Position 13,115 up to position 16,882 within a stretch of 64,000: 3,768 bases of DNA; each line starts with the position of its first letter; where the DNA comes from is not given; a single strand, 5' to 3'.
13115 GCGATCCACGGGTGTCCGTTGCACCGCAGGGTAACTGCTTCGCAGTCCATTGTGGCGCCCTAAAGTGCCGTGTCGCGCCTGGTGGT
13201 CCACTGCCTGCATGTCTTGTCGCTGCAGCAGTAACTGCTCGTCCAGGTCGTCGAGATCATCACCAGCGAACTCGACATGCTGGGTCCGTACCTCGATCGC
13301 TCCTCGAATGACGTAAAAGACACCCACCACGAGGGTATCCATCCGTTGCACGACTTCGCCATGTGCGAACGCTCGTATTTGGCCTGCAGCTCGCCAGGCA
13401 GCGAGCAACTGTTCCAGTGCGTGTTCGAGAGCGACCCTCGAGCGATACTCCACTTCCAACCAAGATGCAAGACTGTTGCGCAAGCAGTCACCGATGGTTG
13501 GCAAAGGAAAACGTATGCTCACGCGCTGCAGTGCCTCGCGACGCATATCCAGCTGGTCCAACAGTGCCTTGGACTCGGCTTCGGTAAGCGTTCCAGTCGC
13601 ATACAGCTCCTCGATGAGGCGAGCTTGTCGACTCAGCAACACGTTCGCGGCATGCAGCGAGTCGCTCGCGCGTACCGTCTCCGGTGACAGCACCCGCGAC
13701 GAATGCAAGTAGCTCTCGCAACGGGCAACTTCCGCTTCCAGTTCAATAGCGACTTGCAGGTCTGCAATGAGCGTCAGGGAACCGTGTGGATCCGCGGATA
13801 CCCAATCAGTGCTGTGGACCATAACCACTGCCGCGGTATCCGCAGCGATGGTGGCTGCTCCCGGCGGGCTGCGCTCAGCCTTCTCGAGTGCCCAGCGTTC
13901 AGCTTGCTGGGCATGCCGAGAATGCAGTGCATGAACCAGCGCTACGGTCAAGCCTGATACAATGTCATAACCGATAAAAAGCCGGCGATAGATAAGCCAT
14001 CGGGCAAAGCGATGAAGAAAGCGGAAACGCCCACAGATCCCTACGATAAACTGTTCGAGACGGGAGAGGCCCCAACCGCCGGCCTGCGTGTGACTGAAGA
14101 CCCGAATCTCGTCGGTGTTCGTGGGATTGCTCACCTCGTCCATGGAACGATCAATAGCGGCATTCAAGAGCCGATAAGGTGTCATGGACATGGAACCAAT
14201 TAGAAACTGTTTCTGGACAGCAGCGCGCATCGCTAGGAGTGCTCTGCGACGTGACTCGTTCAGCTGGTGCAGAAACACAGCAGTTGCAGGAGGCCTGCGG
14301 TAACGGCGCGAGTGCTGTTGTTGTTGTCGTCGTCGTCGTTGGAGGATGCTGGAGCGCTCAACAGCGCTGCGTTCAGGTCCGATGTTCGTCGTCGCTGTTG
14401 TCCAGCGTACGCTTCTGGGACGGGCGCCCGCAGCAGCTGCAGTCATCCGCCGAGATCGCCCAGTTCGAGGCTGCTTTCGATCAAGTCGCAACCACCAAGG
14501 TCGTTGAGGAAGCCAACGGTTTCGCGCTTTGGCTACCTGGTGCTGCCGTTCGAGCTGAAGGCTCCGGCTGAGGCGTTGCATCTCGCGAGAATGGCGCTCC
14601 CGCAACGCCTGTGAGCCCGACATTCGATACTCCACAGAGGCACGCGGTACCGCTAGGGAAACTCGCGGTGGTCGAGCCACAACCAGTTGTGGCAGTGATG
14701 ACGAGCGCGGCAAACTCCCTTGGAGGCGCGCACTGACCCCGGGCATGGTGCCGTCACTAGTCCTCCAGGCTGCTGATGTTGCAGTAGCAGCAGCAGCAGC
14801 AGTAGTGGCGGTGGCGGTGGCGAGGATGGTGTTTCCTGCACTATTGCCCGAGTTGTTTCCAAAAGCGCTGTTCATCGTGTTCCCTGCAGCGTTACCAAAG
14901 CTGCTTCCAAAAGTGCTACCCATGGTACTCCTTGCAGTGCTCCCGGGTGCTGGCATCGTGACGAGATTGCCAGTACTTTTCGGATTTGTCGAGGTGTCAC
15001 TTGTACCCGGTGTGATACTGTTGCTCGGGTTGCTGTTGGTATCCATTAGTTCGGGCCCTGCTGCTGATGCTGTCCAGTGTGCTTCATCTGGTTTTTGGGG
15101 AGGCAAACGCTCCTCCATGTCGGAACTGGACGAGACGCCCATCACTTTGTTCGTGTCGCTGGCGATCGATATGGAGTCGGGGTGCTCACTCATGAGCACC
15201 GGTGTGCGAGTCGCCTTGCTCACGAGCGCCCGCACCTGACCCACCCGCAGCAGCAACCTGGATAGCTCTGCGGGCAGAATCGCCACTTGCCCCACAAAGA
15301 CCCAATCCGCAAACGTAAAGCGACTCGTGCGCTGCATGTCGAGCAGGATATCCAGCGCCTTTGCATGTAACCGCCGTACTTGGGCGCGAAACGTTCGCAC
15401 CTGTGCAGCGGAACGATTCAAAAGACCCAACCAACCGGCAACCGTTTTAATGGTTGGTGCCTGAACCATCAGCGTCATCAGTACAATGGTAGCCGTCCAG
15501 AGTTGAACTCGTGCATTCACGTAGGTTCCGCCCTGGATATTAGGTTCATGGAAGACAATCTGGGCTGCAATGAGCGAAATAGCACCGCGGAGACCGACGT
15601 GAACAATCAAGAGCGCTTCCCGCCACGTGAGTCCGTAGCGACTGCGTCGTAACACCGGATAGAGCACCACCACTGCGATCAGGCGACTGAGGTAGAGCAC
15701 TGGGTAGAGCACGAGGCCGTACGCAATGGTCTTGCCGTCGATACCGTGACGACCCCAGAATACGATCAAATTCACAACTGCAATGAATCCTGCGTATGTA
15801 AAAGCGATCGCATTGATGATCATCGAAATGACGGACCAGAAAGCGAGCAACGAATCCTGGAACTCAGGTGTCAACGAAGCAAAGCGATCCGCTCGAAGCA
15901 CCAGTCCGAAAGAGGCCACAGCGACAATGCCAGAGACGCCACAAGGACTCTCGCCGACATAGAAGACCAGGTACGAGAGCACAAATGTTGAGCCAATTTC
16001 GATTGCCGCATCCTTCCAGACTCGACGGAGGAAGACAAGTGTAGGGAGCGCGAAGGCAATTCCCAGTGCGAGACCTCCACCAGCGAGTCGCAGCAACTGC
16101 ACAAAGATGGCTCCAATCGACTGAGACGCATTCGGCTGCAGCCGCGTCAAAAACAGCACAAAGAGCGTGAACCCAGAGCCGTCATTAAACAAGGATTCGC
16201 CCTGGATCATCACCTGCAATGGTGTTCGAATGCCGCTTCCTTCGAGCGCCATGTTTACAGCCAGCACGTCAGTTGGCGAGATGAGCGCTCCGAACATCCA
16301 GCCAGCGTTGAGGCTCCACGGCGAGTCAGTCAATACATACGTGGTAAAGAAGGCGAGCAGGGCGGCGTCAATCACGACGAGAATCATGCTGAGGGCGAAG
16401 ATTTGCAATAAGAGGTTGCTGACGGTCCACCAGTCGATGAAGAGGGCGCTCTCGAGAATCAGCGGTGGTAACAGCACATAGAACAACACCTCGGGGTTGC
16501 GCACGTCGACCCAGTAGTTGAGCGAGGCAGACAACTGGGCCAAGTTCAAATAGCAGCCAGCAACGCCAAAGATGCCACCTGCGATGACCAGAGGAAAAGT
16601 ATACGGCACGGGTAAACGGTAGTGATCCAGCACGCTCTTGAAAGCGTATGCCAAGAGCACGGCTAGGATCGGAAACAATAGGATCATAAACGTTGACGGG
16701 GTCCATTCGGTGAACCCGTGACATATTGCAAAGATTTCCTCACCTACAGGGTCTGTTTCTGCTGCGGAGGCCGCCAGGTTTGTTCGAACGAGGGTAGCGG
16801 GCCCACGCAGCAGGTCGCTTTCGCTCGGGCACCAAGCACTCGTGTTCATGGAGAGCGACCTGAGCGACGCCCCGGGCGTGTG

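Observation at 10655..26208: Tandem pair of giant SLC9C-type (NHE + voltage-sensor-like + CNBD) exchanger paralogues with ~900-aa low-complexity tails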

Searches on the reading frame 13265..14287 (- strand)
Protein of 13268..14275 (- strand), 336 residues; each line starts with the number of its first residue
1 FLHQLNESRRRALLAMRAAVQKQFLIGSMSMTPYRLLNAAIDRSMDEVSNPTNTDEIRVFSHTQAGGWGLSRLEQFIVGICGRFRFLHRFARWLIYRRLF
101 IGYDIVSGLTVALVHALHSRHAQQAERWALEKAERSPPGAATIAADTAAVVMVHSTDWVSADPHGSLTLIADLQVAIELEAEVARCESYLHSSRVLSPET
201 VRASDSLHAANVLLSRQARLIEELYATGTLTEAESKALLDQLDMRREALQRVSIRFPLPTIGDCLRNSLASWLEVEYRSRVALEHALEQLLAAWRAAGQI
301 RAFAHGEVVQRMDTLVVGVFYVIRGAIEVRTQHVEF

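Call 8: search_solved_structures(query=window:13268-14275:-, max_evalue=10, show_alignments=3)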
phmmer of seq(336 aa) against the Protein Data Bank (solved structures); distinct sequences matched with E-value up to 10: 3.
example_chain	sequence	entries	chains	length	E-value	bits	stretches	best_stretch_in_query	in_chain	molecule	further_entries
2v1c_A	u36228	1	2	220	0.97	11.7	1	175-257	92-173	RECOMBINATION PROTEIN RECR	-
1vdd_A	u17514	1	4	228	1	11.6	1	175-257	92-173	Recombination protein recR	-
4jcv_A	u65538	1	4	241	1.1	11.6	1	175-257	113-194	Recombination protein RecR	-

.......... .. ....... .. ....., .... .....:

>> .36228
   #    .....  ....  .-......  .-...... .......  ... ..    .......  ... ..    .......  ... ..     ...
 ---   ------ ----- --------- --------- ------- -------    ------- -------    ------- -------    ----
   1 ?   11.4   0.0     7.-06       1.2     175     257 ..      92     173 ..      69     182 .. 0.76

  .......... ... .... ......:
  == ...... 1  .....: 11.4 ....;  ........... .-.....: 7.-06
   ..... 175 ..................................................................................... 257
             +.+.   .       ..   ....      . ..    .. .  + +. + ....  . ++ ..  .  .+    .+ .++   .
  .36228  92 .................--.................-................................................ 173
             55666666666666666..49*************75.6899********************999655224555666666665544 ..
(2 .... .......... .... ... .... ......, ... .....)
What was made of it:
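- Tried and rejected: The central region of p1 alone gave no significant PDB match (call 8).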

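Call 23: find_homologous_proteins(query=A2, max_evalue=0.001)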
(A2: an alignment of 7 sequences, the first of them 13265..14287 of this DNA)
Query A2 (7 sequences): 8000 candidates shared short words with the query, none scored E <= 0.001.

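Call 34: predict_structure(alignment_id=A2)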
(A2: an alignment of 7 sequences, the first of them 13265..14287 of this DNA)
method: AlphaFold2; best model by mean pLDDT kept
length: 341 residues; sequences in the alignment: 7
mean_pLDDT: 56.5   pTM: 0.37
mean pLDDT of the five models: 56.5, 54.5, 52.2, 49.5, 49.1
residues with pLDDT >= 90: 0; 70-90: 109; 50-70: 102; < 50: 130
segments of 3 or more residues with pLDDT < 50: 31-34, 69-71, 140-210, 257-265, 302-341
pLDDT, mean of each block of 10 residues (from residue 1): 72 81 72 61 82 74 57 64 76 75 56 56 58 58 42 31 32 30 38 34 41 60 78 82 78 53 48 69 80 66 36 33 28 25 28
secondary structure, 60 per line:
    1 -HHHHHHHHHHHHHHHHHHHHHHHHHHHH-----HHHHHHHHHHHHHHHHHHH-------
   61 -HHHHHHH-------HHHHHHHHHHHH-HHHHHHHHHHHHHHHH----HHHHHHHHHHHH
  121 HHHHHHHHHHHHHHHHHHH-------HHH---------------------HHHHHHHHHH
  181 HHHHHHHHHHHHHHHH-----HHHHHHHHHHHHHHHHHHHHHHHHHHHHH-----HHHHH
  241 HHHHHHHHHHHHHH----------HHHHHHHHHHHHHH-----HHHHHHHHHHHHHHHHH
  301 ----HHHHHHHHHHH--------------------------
elements in order: H2-29 H35-53 H62-68 H76-87 H89-104 H109-139 H171-196 H202-230 H236-254 H265-278 H284-300 H305-315
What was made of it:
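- Tried and rejected: AF2 with a 7-sequence alignment of the helical region was too poor to use: pLDDT 56 (call 34).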

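Call 35: search_protein_representatives(alignment_id=A2)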
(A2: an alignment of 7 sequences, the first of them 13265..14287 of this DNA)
Query: 7 sequences, 319 profile positions. Proteins with E-value up to 0.001 (for the whole library): 173; up to 1e-10: 18; up to 1e-30: 7. The best 150 are listed.
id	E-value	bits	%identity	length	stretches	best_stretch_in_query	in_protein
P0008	1.1e-147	507.7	-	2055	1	1-318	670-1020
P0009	2.5e-142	490.1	-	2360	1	2-318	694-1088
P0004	8.4e-139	478.6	-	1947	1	2-319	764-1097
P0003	2.2e-136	470.6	-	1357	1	2-319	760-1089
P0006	1.7e-93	329.7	-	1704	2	2-314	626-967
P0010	4.4e-89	315.2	-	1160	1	3-317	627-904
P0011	1.0e-32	130.0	-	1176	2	11-121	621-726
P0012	1.2e-29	119.9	-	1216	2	8-125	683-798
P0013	2.9e-17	79.3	-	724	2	10-118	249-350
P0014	7.2e-17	77.9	-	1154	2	158-313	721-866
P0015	9.1e-14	67.7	-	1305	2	92-313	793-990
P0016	1.4e-13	67.1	-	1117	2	10-119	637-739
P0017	7.7e-13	64.7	-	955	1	3-315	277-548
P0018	9.6e-12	61.1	-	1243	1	7-312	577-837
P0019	9.9e-12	61.1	-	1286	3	158-313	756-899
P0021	3.8e-11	59.1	-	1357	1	7-312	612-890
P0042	4.9e-08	48.9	-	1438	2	5-118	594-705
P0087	8.3e-06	41.6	-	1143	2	156-248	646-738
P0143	1.9e-04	37.2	-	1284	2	186-314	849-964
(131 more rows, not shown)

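Call 41: list_cluster_members(proteins=[P0011, P0012, P0014, P0016, P0018, P0021, P0015, P0019, P0143, P0042])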
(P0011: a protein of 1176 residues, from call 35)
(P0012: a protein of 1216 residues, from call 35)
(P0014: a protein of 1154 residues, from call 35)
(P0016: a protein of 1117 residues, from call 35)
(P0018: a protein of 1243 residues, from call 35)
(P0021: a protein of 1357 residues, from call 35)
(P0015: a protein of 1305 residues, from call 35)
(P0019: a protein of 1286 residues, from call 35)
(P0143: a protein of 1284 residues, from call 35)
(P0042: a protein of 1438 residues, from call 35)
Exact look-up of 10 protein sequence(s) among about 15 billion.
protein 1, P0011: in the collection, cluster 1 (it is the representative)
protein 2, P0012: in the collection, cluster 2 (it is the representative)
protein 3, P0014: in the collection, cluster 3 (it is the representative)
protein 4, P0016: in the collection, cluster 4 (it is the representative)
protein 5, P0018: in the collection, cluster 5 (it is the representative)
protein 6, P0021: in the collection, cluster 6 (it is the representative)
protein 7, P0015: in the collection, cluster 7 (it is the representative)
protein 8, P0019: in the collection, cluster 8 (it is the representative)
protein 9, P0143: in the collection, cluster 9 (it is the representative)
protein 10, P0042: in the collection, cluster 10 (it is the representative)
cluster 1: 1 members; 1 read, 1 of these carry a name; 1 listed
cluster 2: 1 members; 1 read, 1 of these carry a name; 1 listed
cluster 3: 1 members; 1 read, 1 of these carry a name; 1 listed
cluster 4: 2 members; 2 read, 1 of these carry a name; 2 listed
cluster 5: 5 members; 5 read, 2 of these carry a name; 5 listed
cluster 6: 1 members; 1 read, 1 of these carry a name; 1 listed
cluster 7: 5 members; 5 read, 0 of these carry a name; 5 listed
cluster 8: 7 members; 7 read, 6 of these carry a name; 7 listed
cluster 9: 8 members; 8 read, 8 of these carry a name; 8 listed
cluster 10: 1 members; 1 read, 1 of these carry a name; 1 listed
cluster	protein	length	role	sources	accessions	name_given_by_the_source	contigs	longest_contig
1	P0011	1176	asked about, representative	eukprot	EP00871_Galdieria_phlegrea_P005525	jgi/Galph1/5974/GphlegSOOS_G4558.1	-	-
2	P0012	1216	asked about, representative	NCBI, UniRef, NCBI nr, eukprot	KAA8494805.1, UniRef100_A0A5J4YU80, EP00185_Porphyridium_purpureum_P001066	Sodium/hydrogen exchanger 7 [Porphyridium purpureum] | Sodium/hydrogen exchanger 7 n=1 Tax=Porphyridium purpureum TaxID=35688 ... | POR0158..scf227_4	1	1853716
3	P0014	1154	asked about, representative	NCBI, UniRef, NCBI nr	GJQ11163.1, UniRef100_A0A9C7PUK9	hypothetical protein GpartN1_g2954.t1 [Galdieria partita] | Cyclic nucleotide-binding domain-containing protein n=1 Tax=Galdieria partita TaxID=83374 ...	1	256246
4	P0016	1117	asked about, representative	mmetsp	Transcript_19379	Transcript_19379/g.51465 ORF Transcript_19379/g.51465 Transcript_19379/m.51465 ...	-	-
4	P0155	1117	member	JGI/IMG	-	-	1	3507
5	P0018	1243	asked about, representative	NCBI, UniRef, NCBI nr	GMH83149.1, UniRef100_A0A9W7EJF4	hypothetical protein TL16_g09500 [Triparma laevis f. inornata] | Cyclic nucleotide-binding domain-containing protein n=1 Tax=Triparma laevis f. inornata ...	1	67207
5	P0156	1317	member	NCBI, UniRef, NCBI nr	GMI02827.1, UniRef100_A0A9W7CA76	hypothetical protein TrLO_g14430 [Triparma laevis f. longispina] | Cyclic nucleotide-binding domain-containing protein n=1 Tax=Triparma laevis f. longispina ...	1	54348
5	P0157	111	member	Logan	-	-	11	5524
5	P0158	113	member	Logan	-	-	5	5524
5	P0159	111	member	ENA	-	-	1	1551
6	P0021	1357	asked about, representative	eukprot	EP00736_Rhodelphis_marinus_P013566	Rmarinus@m.15345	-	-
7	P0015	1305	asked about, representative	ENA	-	-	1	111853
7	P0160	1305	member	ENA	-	-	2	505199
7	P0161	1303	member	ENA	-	-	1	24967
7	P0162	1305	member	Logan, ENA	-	-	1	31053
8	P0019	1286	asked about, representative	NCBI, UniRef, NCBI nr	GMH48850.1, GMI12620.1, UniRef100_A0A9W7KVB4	hypothetical protein TL16_g00390 [Triparma laevis f. inornata] | Cyclic nucleotide-binding domain-containing protein n=2 Tax=Triparma laevis TaxID=1534972 ...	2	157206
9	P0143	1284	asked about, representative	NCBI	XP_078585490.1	sperm-specific sodium:proton exchanger-like isoform X2 [Branchiostoma floridae x ...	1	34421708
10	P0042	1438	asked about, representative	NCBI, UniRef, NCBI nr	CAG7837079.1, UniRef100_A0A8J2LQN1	unnamed protein product [Allacma fusca] | Uncharacterized protein n=1 Tax=Allacma fusca TaxID=39272 RepID=A0A8J2LQN1_9HEXA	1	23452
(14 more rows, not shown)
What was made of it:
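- Tried and rejected: Named hits for a broad phylogeny were therefore limited to cluster look-ups (call 41).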

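Call 80: search_protein_families(library=pfam, proteins=[P0011, P0012, P0014, P0087, P0018, P0015, P0143], max_evalue=1)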
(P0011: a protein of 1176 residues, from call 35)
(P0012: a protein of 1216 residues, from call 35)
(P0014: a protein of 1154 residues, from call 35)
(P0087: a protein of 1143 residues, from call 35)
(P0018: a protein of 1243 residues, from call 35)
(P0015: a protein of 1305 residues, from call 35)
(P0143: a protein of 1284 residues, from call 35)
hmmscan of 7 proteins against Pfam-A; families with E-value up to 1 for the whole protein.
P0011 (1176 aa): 1 family
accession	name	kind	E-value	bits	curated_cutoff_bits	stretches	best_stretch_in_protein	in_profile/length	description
PF00999.27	Na_H_Exchanger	-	3.3e-37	128.7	26.2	2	189-385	162-342/375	Sodium/hydrogen exchanger, transmembrane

P0012 (1216 aa): 2 families
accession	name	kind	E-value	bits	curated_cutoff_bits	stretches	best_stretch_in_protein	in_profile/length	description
PF00999.27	Na_H_Exchanger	-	9.3e-49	166.7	26.2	1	69-478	3-372/375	Sodium/hydrogen exchanger, transmembrane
PF11711.13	Tim54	-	0.2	10.9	34.7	1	738-814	283-359/376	Inner membrane protein import complex subunit Tim54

P0014 (1154 aa): 2 families
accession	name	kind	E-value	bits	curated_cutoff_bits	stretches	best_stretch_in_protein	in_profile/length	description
PF00999.27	Na_H_Exchanger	-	5e-38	131.4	26.2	1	42-446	4-374/375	Sodium/hydrogen exchanger, transmembrane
PF00027.35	cNMP_binding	-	0.0008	19.8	27.5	1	837-934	2-86/89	Cyclic nucleotide-binding domain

P0087 (1143 aa): 3 families
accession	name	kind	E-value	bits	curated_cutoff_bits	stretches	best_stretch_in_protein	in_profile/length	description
PF00999.27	Na_H_Exchanger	-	7.4e-69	232.8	26.2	1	43-449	4-373/375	Sodium/hydrogen exchanger, transmembrane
PF00027.35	cNMP_binding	-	3.4e-06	27.4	27.5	1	767-848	7-88/89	Cyclic nucleotide-binding domain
PF19393.4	DUF5968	-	0.16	12.6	25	1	257-337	60-137/150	Family of unknown function (DUF5968)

P0018 (1243 aa): 2 families
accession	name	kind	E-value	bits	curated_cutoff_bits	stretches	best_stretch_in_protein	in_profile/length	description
PF00999.27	Na_H_Exchanger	-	7.1e-54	183.5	26.2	1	67-475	5-373/375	Sodium/hydrogen exchanger, transmembrane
PF00027.35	cNMP_binding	-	5.1e-15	55.6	27.5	1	810-896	3-88/89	Cyclic nucleotide-binding domain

P0015 (1305 aa): 4 families
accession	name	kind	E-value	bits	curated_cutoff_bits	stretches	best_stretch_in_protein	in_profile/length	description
PF00999.27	Na_H_Exchanger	-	4.5e-52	177.6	26.2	1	63-480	5-373/375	Sodium/hydrogen exchanger, transmembrane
PF00027.35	cNMP_binding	-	3e-10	40.3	27.5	1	965-1042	6-88/89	Cyclic nucleotide-binding domain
PF00520.37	Ion_trans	-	1e-08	35.2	25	1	660-773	10-118/241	Ion transport protein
PF14738.11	CFAP91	-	0.31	11.5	27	1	903-965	49-102/153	Cilia- and flagella-associated protein 91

P0143 (1284 aa): 3 families
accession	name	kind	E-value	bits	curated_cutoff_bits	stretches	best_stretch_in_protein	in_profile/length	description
PF00999.27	Na_H_Exchanger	-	1.1e-63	215.8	26.2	1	62-454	7-374/375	Sodium/hydrogen exchanger, transmembrane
PF00520.37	Ion_trans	-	1.2e-17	64.4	25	1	650-769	1-110/241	Ion transport protein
PF00027.35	cNMP_binding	-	2.9e-09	37.2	27.5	1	939-1027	7-83/89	Cyclic nucleotide-binding domain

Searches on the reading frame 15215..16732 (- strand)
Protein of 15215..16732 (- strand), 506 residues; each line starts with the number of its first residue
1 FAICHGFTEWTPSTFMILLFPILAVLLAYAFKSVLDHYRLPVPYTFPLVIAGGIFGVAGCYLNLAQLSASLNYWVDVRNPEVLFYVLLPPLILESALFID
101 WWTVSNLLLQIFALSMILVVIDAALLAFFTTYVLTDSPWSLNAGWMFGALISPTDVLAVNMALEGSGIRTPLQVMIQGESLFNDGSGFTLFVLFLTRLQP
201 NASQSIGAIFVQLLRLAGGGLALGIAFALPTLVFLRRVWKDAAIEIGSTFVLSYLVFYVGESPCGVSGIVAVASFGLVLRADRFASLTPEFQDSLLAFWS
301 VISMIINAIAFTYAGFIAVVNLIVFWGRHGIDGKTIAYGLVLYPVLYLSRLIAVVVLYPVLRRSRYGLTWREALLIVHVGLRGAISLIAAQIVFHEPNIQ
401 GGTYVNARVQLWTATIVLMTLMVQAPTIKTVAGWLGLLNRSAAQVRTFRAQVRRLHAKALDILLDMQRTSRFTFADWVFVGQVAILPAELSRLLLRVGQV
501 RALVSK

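Call 42: find_homologous_proteins(query=window:15215-16732:-, max_evalue=1e-30)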
Query window:15215-16732:-: 8000 candidates shared short words with the query, none scored E <= 1e-30.
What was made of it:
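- Tried and rejected: find_homologous_proteins with alignment A2 and with the p1 membrane domain returned nothing, not even the query itself (calls 23, 42).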
